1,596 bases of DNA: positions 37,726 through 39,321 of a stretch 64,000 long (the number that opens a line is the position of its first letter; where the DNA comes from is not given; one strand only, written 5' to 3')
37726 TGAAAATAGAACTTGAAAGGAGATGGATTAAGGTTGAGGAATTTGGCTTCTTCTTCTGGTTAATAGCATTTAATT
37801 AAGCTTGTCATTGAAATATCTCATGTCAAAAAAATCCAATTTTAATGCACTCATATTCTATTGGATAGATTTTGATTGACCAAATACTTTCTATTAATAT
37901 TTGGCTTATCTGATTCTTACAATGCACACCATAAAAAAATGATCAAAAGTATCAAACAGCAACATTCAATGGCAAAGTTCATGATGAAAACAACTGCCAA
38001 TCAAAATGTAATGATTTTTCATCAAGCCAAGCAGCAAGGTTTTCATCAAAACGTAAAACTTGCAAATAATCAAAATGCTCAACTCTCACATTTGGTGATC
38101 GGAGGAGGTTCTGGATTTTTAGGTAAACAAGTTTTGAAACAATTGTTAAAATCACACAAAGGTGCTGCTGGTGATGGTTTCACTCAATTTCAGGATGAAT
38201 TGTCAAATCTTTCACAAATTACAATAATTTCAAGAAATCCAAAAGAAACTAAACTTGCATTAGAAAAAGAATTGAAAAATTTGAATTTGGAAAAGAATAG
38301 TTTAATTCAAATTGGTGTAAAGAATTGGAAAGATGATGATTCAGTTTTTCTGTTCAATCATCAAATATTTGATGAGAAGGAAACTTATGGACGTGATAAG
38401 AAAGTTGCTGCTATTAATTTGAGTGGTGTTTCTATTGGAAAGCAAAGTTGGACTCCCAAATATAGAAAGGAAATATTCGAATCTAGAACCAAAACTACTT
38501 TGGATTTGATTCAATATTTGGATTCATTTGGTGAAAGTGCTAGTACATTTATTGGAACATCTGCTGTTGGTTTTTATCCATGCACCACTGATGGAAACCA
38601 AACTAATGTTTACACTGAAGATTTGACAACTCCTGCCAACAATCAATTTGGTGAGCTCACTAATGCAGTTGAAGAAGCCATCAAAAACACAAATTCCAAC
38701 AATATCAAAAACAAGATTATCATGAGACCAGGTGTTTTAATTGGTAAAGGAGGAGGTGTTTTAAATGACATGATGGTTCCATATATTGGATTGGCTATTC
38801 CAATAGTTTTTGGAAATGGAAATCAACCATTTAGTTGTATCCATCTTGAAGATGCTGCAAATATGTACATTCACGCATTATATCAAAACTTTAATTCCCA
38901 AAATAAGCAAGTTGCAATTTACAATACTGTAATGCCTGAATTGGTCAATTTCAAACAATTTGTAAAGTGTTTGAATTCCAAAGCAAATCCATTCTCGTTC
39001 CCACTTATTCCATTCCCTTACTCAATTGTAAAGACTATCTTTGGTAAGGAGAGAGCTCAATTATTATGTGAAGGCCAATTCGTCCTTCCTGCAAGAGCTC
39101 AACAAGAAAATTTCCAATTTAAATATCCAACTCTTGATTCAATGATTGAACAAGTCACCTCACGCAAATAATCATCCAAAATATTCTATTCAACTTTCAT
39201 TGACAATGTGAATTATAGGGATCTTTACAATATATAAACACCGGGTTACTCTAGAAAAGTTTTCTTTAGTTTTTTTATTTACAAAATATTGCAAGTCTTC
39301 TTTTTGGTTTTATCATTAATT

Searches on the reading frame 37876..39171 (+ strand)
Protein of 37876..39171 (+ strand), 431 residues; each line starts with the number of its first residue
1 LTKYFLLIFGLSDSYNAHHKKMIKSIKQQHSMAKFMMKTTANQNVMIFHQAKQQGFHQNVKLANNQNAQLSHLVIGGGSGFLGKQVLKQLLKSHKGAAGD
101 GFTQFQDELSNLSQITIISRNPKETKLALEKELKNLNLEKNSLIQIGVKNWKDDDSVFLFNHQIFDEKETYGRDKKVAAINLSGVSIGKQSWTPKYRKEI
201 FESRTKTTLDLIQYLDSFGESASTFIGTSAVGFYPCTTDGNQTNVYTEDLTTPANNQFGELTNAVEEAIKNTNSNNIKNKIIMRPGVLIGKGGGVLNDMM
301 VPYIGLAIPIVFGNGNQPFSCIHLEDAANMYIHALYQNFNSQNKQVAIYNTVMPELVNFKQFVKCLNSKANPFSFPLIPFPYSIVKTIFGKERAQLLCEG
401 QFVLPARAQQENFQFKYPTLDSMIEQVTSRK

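Call 25: search_protein_families(library=pfam, proteins=[window:37876-39171:+], max_evalue=0.001)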
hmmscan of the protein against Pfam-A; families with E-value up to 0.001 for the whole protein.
window:37876-39171:+ (431 aa): 2 families
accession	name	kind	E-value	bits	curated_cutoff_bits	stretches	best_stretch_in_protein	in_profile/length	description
PF08338.16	DUF1731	-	2.1e-13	50.2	27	1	381-426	2-46/47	Domain of unknown function (DUF1731)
PF01370.27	Epimerase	-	7.5e-10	39.1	20.9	1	75-344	3-234/240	NAD dependent epimerase/dehydratase family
